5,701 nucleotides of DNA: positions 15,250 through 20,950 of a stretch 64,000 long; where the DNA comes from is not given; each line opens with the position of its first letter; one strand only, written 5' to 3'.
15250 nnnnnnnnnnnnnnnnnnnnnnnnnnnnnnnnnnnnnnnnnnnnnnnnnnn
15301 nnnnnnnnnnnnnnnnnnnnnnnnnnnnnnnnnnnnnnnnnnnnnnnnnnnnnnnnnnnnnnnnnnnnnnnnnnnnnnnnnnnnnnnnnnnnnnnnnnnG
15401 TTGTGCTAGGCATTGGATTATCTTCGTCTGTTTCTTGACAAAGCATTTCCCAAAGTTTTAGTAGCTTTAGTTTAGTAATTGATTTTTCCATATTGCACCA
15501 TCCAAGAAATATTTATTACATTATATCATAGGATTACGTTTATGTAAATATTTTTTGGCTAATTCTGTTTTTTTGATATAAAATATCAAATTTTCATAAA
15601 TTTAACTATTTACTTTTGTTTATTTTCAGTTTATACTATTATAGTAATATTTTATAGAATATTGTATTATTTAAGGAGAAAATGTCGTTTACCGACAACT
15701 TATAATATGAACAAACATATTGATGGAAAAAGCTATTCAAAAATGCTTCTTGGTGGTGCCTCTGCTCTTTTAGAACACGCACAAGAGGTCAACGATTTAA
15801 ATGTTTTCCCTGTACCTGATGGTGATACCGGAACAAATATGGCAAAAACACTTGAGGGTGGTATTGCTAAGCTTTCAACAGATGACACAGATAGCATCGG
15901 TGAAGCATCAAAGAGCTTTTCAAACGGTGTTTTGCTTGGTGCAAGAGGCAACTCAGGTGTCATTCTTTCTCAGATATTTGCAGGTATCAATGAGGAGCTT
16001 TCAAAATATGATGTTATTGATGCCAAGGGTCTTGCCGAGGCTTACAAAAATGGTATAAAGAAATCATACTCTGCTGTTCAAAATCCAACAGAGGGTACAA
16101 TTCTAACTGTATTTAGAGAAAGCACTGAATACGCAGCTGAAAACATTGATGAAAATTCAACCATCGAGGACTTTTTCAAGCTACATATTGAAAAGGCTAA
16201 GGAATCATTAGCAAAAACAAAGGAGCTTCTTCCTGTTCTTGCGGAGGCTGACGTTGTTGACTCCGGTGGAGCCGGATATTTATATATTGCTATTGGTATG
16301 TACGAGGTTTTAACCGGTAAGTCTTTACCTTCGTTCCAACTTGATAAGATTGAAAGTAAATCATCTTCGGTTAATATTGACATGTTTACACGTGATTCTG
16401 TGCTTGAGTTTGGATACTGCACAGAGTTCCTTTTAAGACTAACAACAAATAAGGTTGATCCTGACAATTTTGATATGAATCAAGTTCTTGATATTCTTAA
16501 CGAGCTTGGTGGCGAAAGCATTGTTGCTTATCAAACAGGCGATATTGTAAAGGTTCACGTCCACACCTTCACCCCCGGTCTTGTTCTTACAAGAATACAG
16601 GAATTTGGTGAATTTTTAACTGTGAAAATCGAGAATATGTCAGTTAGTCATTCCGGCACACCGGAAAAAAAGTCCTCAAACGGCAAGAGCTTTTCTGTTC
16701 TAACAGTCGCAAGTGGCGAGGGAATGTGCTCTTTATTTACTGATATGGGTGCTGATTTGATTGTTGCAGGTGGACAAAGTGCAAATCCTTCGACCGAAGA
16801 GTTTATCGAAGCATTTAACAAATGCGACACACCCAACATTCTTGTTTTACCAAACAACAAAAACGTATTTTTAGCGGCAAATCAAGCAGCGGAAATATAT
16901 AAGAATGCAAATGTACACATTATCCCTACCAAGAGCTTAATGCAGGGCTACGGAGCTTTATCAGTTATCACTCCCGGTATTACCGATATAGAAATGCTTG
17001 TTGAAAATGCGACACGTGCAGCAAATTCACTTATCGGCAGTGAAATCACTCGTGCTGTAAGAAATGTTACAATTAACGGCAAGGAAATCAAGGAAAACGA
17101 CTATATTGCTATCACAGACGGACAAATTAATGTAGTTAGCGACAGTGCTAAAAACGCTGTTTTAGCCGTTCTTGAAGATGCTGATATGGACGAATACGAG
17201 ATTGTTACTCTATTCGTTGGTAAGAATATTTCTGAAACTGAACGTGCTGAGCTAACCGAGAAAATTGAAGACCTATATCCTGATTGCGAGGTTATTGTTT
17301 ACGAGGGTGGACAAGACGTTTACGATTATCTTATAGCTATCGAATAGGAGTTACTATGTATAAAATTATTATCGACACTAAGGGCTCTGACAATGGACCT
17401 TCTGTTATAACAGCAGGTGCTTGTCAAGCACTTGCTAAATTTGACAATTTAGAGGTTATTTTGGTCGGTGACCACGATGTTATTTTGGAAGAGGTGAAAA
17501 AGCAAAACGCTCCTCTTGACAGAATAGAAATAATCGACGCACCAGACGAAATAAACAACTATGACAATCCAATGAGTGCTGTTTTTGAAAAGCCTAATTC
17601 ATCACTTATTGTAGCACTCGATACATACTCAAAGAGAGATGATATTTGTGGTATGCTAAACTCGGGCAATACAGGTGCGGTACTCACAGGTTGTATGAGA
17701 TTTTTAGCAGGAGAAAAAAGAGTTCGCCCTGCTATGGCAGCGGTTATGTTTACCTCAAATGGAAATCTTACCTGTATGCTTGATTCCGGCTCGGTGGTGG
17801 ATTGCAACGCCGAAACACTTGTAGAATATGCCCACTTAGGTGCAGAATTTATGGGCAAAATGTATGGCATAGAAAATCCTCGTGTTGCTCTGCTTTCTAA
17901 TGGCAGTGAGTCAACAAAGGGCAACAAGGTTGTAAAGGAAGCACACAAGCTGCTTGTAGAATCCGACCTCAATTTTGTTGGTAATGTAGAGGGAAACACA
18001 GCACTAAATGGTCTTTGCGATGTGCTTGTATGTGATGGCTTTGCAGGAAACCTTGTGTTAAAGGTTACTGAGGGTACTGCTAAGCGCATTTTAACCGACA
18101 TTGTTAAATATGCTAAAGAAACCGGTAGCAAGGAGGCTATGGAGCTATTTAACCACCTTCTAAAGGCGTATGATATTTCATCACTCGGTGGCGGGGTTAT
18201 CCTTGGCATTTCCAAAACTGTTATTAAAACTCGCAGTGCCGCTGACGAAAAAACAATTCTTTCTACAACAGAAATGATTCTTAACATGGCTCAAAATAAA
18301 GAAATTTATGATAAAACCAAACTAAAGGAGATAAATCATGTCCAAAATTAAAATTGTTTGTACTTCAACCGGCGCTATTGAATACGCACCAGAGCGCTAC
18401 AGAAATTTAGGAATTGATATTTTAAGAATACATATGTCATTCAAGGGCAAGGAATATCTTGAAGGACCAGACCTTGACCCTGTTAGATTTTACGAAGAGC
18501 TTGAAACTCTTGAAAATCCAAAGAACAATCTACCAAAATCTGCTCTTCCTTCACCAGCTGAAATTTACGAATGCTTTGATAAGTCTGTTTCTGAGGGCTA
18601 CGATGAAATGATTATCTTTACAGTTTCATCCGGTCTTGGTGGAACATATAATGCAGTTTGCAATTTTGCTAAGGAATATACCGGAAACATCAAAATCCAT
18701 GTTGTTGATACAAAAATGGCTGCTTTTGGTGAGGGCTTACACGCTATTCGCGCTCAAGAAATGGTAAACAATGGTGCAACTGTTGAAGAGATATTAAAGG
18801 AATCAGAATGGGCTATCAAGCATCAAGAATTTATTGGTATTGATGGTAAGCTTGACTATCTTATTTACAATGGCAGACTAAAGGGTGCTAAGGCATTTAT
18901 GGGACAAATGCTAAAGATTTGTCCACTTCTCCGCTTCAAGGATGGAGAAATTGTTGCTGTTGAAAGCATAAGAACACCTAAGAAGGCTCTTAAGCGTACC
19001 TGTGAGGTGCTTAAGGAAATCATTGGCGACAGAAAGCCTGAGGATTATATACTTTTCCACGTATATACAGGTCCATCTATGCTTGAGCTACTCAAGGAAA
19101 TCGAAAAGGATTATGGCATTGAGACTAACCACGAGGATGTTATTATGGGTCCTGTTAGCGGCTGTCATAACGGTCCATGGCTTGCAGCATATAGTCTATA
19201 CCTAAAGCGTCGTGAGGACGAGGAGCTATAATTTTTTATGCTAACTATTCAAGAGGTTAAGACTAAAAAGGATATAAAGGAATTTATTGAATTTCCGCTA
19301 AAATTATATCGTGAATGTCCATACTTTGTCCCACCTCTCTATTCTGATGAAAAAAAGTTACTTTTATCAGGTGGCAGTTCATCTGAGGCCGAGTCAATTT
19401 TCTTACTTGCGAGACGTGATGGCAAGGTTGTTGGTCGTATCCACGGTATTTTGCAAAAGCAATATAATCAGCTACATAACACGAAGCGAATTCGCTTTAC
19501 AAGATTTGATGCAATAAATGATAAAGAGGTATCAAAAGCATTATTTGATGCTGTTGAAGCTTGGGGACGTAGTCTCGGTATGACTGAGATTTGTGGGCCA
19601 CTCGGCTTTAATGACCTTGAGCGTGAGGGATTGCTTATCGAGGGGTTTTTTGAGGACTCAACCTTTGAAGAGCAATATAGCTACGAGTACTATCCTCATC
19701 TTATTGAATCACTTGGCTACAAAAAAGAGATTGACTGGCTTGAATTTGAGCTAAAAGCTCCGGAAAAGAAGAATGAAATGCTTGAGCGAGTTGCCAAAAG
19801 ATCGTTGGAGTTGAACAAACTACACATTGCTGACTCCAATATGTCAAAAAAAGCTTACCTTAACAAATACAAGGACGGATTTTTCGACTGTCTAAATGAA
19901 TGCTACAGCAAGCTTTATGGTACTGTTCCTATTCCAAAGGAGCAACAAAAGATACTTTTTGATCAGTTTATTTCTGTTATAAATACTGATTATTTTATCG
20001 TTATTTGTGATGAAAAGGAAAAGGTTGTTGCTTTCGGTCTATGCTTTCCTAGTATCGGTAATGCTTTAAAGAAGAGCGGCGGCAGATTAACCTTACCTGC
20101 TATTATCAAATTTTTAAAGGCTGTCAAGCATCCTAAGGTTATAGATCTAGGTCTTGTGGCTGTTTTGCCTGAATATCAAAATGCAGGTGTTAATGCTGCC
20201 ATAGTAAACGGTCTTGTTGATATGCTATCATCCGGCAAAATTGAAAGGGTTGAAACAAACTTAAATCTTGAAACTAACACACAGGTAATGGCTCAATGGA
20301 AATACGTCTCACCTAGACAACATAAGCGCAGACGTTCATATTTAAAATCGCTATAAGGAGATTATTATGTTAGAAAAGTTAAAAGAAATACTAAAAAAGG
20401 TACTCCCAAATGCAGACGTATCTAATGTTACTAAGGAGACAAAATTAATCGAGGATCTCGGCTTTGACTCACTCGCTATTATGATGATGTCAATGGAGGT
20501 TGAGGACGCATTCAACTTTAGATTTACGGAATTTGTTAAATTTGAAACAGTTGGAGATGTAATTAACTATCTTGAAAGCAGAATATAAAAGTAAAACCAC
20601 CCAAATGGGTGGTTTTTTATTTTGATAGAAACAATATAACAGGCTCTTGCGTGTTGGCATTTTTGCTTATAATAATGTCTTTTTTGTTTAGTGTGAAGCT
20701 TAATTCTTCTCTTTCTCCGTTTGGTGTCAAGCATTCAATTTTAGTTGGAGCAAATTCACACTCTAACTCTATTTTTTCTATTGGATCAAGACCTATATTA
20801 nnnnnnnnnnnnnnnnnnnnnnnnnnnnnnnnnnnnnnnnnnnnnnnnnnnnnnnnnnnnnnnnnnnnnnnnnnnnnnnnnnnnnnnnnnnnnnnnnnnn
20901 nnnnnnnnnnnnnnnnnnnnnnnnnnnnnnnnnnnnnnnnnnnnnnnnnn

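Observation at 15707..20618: Five-gene operon fakA-plsX-fakB-(double GNAT-like)-(atypical ACP): a candidate exogenous-fatty-acid to N-acyl-product pathway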

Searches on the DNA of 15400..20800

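Call 87: search_rna_families(source=window, start=15400, end=20800, threshold=evalue, max_evalue=1)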
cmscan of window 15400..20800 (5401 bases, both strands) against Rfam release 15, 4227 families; matches with E-value up to 1: 2.
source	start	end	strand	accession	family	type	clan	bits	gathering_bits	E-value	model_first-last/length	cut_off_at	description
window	20502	20622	+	RF01859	Phe_leader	Cis-reg; leader;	-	32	55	0.018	1-125/125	no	Phenylalanine leader peptide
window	20545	20620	+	RF00512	Leu_leader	Cis-reg; leader;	-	23.9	50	0.11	1-148/148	no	Leucine operon leader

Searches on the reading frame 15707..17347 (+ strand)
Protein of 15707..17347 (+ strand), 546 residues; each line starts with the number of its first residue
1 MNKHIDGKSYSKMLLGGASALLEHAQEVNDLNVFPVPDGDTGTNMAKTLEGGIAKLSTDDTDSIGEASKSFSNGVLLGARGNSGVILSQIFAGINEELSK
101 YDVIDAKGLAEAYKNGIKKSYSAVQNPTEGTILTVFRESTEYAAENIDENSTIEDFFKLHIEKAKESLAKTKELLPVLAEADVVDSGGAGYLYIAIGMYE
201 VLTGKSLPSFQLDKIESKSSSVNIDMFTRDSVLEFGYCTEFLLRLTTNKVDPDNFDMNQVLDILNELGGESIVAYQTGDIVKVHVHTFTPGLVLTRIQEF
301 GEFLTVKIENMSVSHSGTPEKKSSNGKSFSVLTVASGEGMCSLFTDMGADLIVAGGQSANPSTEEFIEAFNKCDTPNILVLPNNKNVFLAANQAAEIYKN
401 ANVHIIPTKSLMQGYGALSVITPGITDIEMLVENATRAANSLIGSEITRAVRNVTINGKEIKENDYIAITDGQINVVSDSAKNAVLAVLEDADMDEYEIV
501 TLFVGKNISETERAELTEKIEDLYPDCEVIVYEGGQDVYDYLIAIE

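Call 3: search_protein_families(library=pfam, proteins=[window:15707-17347:+], max_evalue=0.1)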
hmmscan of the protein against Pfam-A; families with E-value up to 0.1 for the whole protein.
window:15707-17347:+ (546 aa): 3 families
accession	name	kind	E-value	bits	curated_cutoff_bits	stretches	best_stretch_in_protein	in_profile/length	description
PF13684.11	FakA-like_C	-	1.6e-64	217.7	23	1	331-546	2-216/216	Fatty acid kinase subunit A-like, C-terminal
PF02734.22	Dak2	-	7.4e-38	130.6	27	1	35-199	1-173/174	DAK2 domain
PF21645.3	FakA-like_M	-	5.5e-21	74.6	24.9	1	234-315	1-77/80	Fatty acid kinase subunit A-like, middle domain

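Call 4: search_protein_families(library=ncbifam, proteins=[window:15707-17347:+], max_evalue=0.1)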
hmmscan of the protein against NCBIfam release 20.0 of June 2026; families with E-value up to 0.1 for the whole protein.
window:15707-17347:+ (546 aa): 5 families
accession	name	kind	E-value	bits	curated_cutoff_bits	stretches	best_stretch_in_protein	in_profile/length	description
TIGR03599.1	YloV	subfamily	1.8e-159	531.7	396.1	1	11-546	2-530/530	DAK2 domain fusion protein YloV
NF038248.1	FakA_VfrB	equivalog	4.5e-127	424.8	975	1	4-546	2-549/549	fatty acid kinase catalytic subunit FakA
NF011049.0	PRK14479.1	subfamily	5.2e-08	31.9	492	1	8-184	362-540/568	dihydroxyacetone kinase family protein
TIGR02365.1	dha_L_ycgS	equivalog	2.2e-07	30.8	138.3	1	21-174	12-162/196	dihydroxyacetone kinase subunit DhaL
TIGR04346.1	DotA_TraY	subfamily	0.01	14.5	100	1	397-533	155-291/656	DotA/TraY family protein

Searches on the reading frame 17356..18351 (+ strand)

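Call 3: search_protein_families(library=pfam, proteins=[window:17356-18351:+], max_evalue=0.1)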
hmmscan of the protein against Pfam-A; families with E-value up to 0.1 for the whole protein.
window:17356-18351:+ (331 aa): 2 families
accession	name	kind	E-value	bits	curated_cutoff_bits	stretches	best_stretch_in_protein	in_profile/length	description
PF02504.20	FA_synthesis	-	5.8e-67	226.5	29.1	1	3-314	2-319/324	Fatty acid synthesis protein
PF01515.24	PTA_PTB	-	1.5e-05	25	24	1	105-213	127-235/319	Phosphate acetyl/butaryl transferase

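Call 4: search_protein_families(library=ncbifam, proteins=[window:17356-18351:+], max_evalue=0.1)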
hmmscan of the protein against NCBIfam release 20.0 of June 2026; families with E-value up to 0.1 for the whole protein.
window:17356-18351:+ (331 aa): 8 families
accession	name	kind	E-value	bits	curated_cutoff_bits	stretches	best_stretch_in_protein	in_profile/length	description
TIGR00182.1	plsX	equivalog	2.5e-69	234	243.4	1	3-314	2-317/337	phosphate acyltransferase PlsX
NF010419.0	PRK13845.1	equivalog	1.8e-35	122.7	729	1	4-325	100-434/440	putative glycerol-3-phosphate acyltransferase PlsX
NF010420.0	PRK13846.1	equivalog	1.9e-29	102.9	536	1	3-314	4-305/316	phosphate acyltransferase PlsX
NF007233.1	PRK09653.1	subfamily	1.1e-07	31.7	310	1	97-206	119-229/319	phosphotransacetylase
NF040747.1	reduct_C_alpha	equivalog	1.3e-06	27.7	350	1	154-237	137-224/380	glycine/sarcosine/betaine reductase complex component C subunit alpha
TIGR00651.1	pta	equivalog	7.3e-05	22.4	311.2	1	97-213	106-224/304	phosphate acetyltransferase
TIGR02706.1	P_butyryltrans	equivalog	0.018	14.2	410.5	0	31-77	38-84/294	phosphate butyryltransferase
NF004472.0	PRK05805.1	subfamily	0.018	14.1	399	0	32-67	43-78/302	phosphate butyryltransferase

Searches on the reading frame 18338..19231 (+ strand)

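Call 3: search_protein_families(library=pfam, proteins=[window:18338-19231:+], max_evalue=0.1)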
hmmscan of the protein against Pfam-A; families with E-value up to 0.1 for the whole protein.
window:18338-19231:+ (297 aa): 4 families
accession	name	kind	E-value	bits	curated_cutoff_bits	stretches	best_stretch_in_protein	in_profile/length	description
PF02645.21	DegV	-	1.5e-58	198.8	27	1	3-288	1-278/280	Uncharacterised protein, DegV family COG1307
PF13684.11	FakA-like_C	-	0.00043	20.2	23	1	71-225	32-162/216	Fatty acid kinase subunit A-like, C-terminal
PF00291.31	PALP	-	0.036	13.8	35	1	94-145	161-213/295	Pyridoxal-phosphate dependent enzyme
PF21393.2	Phage_pb10_N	-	0.099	13.4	27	0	225-266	6-47/59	Decoration protein pb10 N-terminal domain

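Call 4: search_protein_families(library=ncbifam, proteins=[window:18338-19231:+], max_evalue=0.1)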
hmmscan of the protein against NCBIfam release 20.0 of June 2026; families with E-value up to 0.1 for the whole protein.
window:18338-19231:+ (297 aa): 3 families
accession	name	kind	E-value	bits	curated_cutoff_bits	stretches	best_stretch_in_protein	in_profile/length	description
TIGR00762.1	DegV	domain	7.3e-62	209.1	99.7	1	4-283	1-271/276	DegV family EDD domain-containing protein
NF038249.1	fatty_FakB1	equivalog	6.5e-38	130.5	350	1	3-279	2-271/286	fatty acid kinase binding subunit FakB1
NF007989.0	PRK10717.1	equivalog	0.073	12.1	387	0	93-131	180-218/334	cysteine synthase A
